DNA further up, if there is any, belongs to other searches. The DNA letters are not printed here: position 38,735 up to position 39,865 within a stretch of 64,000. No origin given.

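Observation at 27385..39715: Flagellin-adjacent island of five TPR-fused glycosyltransferase modules: candidate multi-enzyme flagellin glycosylation system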

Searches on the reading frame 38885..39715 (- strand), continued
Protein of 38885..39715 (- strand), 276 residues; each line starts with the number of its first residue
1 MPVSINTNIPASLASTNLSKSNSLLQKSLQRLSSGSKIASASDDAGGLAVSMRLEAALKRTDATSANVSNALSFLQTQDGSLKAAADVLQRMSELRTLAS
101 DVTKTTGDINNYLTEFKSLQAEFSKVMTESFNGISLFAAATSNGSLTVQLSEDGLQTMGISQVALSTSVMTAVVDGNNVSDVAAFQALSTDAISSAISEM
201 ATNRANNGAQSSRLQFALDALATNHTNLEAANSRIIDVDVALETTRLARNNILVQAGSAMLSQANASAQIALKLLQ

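Call 30: search_protein_families(library=pfam, proteins=[L070:3485-5206:-, L017:7330-7980:-, L016:12534-13925:+, L034:3574-5250:+, L047:5117-6913:-, L039:3048-4004:+, L083:59-2317:+, L042:12022-13863:+, L037:5752-6510:-, L063:4540-5139:-], max_evalue=0.00001)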
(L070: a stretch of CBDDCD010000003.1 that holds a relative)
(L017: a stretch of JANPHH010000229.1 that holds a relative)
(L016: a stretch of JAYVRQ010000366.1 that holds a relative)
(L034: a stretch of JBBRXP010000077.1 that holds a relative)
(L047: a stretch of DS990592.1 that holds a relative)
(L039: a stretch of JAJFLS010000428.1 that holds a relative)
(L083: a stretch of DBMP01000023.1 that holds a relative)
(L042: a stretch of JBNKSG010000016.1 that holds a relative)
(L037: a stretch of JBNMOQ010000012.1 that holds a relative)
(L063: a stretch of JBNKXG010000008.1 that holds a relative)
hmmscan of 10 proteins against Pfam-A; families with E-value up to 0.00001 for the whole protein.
L070:3485-5206:- (573 aa): 2 families
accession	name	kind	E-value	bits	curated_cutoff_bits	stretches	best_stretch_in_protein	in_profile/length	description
PF07195.17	FliD_C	-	1.3e-36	126.6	25.4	1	332-561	1-236/236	Flagellar hook-associated protein 2 C-terminus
PF02465.23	FliD_N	-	3e-15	57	24.8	1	11-108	1-96/97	Flagellar hook-associated protein 2 N-terminus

L017:7330-7980:- (216 aa): 0 families

L016:12534-13925:+ (463 aa): 6 families
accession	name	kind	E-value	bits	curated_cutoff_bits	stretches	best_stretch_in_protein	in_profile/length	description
PF00158.32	Sigma54_activat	-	2.6e-70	235.9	20.2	1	141-308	1-168/168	Sigma-54 interaction domain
PF25601.1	AAA_lid_14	-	8.6e-25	86.8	27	1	313-390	1-77/87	AAA+ ATPase lid domain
PF00072.30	Response_reg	-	1.3e-23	83.7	30.2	1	6-111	1-106/111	Response regulator receiver domain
PF14532.12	Sigma54_activ_2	-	1.7e-19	70.9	25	1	142-312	1-138/138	Sigma-54 interaction domain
PF02954.25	HTH_8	-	1.2e-14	54.1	22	1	413-454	1-42/42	Bacterial regulatory protein, Fis family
PF07728.20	AAA_5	-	2.3e-09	37.8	22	1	165-283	2-123/139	AAA domain (dynein-related subfamily)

L034:3574-5250:+ (558 aa): 5 families
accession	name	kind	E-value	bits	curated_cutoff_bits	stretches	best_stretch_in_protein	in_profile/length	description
PF12895.13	ANAPC3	-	2.2e-07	31.5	27.2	0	297-372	6-76/82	Anaphase-promoting complex, cyclosome, subunit 3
PF13174.12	TPR_6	-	3.2e-07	31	26.3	0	317-342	2-27/33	Tetratricopeptide repeat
PF13428.12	TPR_14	-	7.2e-07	29.7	23.5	0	233-267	2-36/44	Tetratricopeptide repeat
PF13424.12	TPR_12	-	6.6e-06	26.7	30.1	0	298-342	28-72/77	Tetratricopeptide repeat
PF14561.12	TPR_20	-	8.6e-06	26.4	25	0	376-426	12-59/90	Tetratricopeptide repeat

L047:5117-6913:- (598 aa): 1 family
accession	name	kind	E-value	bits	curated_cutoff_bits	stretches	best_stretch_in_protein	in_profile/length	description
PF01973.23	MptE-like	-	8.1e-29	101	34.6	1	184-353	2-169/171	6-hydroxymethylpterin diphosphokinase MptE-like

L039:3048-4004:+ (318 aa): 3 families
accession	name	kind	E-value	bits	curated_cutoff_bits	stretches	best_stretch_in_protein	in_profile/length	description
PF02655.19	ATP-grasp_3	-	3.1e-18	66.8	23.2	1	108-268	1-159/160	ATP-grasp domain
PF15632.11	ATPgrasp_Ter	-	2.6e-13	50.3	29.1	1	174-305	3-124/131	ATP-grasp in the biosynthetic pathway with Ter operon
PF21360.3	PylC-like_N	-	1.6e-11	44.7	27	1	5-97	2-95/96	PylC-like, N-terminal domain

L083:59-2317:+ (752 aa): 24 families
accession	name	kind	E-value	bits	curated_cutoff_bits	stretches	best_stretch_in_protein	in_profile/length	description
PF13844.12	Glyco_transf_41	-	1.5e-57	195.5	25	2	376-529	68-222/543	Glycosyl transferase family 41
PF07719.23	TPR_2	-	2.6e-46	152.4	27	0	133-164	2-33/34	Tetratricopeptide repeat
PF00515.34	TPR_1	-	4.6e-44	146.9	27.8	0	31-63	2-34/34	Tetratricopeptide repeat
PF13414.12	TPR_11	-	2.6e-36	123.5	26.8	0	309-341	1-33/42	TPR repeat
PF13181.12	TPR_8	-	5.3e-34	113.9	25.7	0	303-334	2-33/34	Tetratricopeptide repeat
PF14559.12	TPR_19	-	1.3e-30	105.9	25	1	108-168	1-61/68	Tetratricopeptide repeat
PF13428.12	TPR_14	-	4.1e-30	101.6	23.5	0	100-139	3-42/44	Tetratricopeptide repeat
PF13431.12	TPR_17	-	4.2e-29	98.8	24.4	0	52-84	1-33/34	Tetratricopeptide repeat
PF13432.12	TPR_16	-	3.1e-27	95.1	32.7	1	105-163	4-62/65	Tetratricopeptide repeat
PF13424.12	TPR_12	-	1.7e-24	86.2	30.1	0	266-333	1-76/77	Tetratricopeptide repeat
PF13176.12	TPR_7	-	1.3e-17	62.7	27.9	0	304-334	1-31/36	Tetratricopeptide repeat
PF23914.1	TPR_CcmH_CycH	-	1.6e-14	54.4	42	0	57-162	43-151/158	Cytochrome c-type biogenesis protein H TPR domain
PF13374.12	TPR_10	-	3.3e-12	46.4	27.5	0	64-93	2-31/42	Tetratricopeptide repeat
PF20308.4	TPR-S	-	8.5e-11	42.8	27.6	0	14-137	4-94/102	Tetratricopeptide Repeats-Sensor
PF12569.14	NatA_aux_su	-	1.1e-10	41.5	33.3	0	20-93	180-255/515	N-terminal acetyltransferase A, auxiliary subunit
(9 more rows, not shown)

L042:12022-13863:+ (613 aa): 0 families

L037:5752-6510:- (252 aa): 0 families

L063:4540-5139:- (199 aa): 1 family
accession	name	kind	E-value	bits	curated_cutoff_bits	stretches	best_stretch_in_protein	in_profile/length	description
PF12804.13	NTP_transf_3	-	2e-25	90.2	27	1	8-162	2-154/160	MobA-like NTP transferase domain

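Call 31: search_protein_families(library=pfam, proteins=[L063:7549-8172:-, L066:12926-13303:+, L033:7322-8011:-, L058:2958-3449:+, L079:7223-8335:+, L034:8203-8727:-, L025:16885-17799:-, L058:8820-10226:-, L073:8379-9743:-, L078:2981-3886:-], max_evalue=0.00001)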
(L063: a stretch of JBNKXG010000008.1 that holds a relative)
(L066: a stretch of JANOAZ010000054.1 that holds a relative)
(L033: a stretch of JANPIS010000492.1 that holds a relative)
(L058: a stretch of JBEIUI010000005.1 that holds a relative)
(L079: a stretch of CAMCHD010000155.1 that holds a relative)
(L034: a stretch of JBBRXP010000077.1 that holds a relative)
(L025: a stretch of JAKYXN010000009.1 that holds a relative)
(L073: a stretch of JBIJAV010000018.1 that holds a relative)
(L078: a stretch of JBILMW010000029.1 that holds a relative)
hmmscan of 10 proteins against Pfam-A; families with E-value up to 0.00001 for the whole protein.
L063:7549-8172:- (207 aa): 1 family
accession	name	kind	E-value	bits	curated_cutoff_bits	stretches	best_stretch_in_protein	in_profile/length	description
PF03473.23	MOSC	-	1.9e-10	41.2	22.7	1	103-197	10-114/120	MOSC domain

L066:12926-13303:+ (125 aa): 0 families

L033:7322-8011:- (229 aa): 0 families

L058:2958-3449:+ (163 aa): 0 families

L079:7223-8335:+ (370 aa): 2 families
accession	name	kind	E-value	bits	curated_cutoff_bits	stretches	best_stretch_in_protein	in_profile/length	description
PF00535.33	Glycos_transf_2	-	3.8e-22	79.5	23.3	1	14-118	2-115/168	Glycosyl transferase family 2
PF13704.12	Glyco_tranf_2_4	-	2.5e-08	34.8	27.5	1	19-95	1-84/98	Glycosyl transferase family 2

L034:8203-8727:- (174 aa): 1 family
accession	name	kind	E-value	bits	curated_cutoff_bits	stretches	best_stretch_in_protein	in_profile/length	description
PF02623.20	FliW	-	1e-31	109.7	25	1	49-170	1-122/122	FliW protein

L025:16885-17799:- (304 aa): 1 family
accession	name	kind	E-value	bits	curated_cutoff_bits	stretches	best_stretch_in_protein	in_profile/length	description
PF00669.25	Flagellin_N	-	9.8e-12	45.5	26.6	1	6-137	4-137/139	Bacterial flagellin N-terminal helical region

L058:8820-10226:- (468 aa): 2 families
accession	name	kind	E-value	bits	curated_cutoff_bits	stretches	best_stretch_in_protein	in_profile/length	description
PF22638.1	FlgK_D1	-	2.6e-41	142.2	28.6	1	120-325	10-218/233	Flagellar hook-associated protein FlgK helical domain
PF06429.18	Flg_bbr_C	-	9.8e-12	44.6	23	1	427-462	8-43/46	Flagellar basal body rod FlgEFG protein C-terminal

L073:8379-9743:- (454 aa): 3 families
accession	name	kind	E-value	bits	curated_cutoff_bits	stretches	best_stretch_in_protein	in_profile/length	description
PF04963.19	Sigma54_CBD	-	3.7e-59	200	22.9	1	100-282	7-185/185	Sigma-54 factor, core binding domain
PF04552.19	Sigma54_DBD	-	2.3e-56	190.4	22.8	1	295-452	2-159/160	Sigma-54, DNA binding domain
PF00309.25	Sigma54_AID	-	3.1e-10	40.2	23.8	1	7-50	3-46/46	Sigma-54 factor, Activator interacting domain (AID)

L078:2981-3886:- (301 aa): 2 families
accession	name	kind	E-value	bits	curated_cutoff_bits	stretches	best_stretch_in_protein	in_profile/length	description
PF02739.22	5_3_exonuc_N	-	1.6e-49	168.2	34.3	1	2-171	1-164/164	5'-3' exonuclease, N-terminal resolvase-like domain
PF01367.25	5_3_exonuc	-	9e-26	90.6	40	1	173-266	2-95/97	5'-3' exonuclease, C-terminal SAM fold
